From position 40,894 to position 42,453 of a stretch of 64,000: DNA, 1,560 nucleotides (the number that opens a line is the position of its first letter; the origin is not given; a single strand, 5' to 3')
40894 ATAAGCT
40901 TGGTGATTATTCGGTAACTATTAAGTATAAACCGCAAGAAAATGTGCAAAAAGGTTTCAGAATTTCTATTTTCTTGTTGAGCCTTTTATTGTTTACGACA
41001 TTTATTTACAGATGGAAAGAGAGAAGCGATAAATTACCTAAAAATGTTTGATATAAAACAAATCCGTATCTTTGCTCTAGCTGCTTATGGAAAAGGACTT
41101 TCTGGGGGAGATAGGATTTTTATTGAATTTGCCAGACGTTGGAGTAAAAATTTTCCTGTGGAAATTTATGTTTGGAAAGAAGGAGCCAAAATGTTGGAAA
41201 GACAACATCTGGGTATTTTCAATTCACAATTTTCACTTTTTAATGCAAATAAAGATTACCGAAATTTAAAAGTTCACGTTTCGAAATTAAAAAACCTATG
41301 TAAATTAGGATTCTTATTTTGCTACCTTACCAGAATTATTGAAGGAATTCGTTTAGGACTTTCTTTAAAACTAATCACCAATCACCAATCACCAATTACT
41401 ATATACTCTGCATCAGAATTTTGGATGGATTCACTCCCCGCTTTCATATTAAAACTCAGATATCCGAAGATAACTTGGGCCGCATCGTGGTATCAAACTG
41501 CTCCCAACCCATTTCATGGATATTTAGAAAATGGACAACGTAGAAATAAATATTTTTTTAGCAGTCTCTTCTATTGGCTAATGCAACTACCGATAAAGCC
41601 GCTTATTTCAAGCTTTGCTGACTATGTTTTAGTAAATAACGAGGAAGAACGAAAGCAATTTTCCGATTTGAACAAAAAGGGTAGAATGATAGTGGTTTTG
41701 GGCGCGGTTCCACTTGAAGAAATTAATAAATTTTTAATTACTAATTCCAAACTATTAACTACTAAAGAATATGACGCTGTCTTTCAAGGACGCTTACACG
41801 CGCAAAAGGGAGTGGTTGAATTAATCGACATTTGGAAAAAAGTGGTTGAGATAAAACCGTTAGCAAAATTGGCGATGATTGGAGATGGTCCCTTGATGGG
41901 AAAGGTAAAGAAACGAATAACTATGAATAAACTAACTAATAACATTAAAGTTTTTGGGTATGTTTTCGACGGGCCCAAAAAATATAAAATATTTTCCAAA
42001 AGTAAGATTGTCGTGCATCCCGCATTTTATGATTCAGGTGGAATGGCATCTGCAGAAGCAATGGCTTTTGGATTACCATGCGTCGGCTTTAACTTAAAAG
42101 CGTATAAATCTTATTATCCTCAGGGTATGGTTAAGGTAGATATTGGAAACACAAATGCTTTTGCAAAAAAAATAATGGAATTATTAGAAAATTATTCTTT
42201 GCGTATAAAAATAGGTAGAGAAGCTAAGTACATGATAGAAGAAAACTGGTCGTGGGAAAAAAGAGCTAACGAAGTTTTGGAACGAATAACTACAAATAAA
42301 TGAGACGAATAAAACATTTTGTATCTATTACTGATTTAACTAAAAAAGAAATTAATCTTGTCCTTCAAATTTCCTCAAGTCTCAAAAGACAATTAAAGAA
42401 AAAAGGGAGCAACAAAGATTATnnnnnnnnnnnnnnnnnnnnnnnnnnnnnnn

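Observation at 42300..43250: Divergent transcarbamylase (OTCase fold) with altered substrate motifs embedded between glycosyltransferases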

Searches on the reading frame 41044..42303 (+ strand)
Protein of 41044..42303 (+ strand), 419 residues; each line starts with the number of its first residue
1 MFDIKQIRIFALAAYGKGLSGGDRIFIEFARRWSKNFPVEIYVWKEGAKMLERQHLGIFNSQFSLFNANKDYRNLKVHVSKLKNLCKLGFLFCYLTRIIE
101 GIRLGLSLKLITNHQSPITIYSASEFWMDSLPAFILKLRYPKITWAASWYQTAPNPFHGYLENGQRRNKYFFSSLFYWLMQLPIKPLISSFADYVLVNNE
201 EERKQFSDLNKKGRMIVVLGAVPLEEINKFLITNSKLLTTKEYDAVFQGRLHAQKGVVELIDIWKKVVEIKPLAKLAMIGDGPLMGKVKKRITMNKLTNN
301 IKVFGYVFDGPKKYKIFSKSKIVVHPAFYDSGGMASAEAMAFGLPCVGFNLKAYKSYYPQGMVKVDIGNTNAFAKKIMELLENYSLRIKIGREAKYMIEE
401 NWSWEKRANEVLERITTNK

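Call 5: search_protein_families(library=pfam, proteins=[window:41044-42303:+])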
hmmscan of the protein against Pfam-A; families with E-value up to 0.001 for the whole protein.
window:41044-42303:+ (419 aa): 3 families
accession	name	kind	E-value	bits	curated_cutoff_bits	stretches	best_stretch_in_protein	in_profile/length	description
PF00534.26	Glycos_transf_1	-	1e-23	84.2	26.4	1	235-395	8-170/172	Glycosyl transferases group 1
PF13692.12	Glyco_trans_1_4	-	1.1e-21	78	27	1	245-383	4-142/142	Glycosyl transferases group 1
PF13524.12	Glyco_trans_1_2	-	6.1e-05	23.4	25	1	311-412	38-143/144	Glycosyl transferase-like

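Call 6: search_protein_families(library=ncbifam, proteins=[window:41044-42303:+], max_evalue=0.01)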
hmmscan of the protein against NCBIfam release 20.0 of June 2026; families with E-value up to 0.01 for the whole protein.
window:41044-42303:+ (419 aa): 24 families
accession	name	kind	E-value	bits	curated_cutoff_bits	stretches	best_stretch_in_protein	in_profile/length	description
NF038295.1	EPS_HpsP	equivalog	5.4e-14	52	550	1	215-413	179-382/388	hormogonium polysaccharide biosynthesis glycosyltransferase HpsP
TIGR03999.1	thiol_BshA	equivalog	2.1e-13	49.9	273.7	1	255-407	212-362/375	N-acetyl-alpha-D-glucosaminyl L-malate synthase BshA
TIGR04157.1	glyco_rSAM_CFB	subfamily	7.4e-11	41.7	400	1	238-406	223-397/406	TIGR04157 family glycosyltransferase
NF041876.1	EPS_EpsE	equivalog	3.7e-10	39.6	400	1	245-409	217-387/389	exopolysaccharide biosynthesis GT4 family glycosyltransferase EpsE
NF053787.1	GlcN_PG_synth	equivalog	1.5e-09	37.2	480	1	245-414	200-355/361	N-acetylglucosaminyl phosphatidylglycerol synthase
NF041010.1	glycosy_Agl16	equivalog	2.2e-09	36.7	575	1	239-413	177-346/352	glycosylation protein Agl16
TIGR03088.1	stp2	hypoth_equivalog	3.8e-09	36.1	409.05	1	233-410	185-365/374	TIGR03088 family PEP-CTERM/XrtA system glycosyltransferase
TIGR02149.1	glgA_Coryne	subfamily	1.3e-08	34.4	302.4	1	242-412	204-384/391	glycogen synthase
NF047684.1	TeichurnBiosyTuaC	equivalog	2.4e-08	33.3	550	1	244-414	221-385/391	teichuronic acid biosynthesis protein TuaC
TIGR03449.1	mycothiol_MshA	equivalog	6.4e-08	31.9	462.5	1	192-413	165-398/406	D-inositol-3-phosphate glycosyltransferase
NF041879.1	EPS_EpsH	equivalog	7.4e-08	31.5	800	1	165-413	163-411/431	exopolysaccharide biosynthesis glycosyltransferase EpsH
NF049988.1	MGlcDAGSynMgs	equivalog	9.8e-08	31.7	400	1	239-410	210-379/398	alpha-monoglucosyldiacylglycerol synthase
NF047880.1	glyco_SdgA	exception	7.5e-06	24.8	800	1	246-385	319-458/488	serine-aspartate repeat adhesin O-glycosyltransferase SdgA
NF007396.0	PRK09922.1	equivalog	1.4e-05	24.1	385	1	191-350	135-290/361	lipopolysaccharide 1,6-galactosyltransferase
NF012028.0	PRK15484.1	subfamily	2.5e-05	23.5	618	1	245-415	196-375/380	lipopolysaccharide N-acetylglucosaminyltransferase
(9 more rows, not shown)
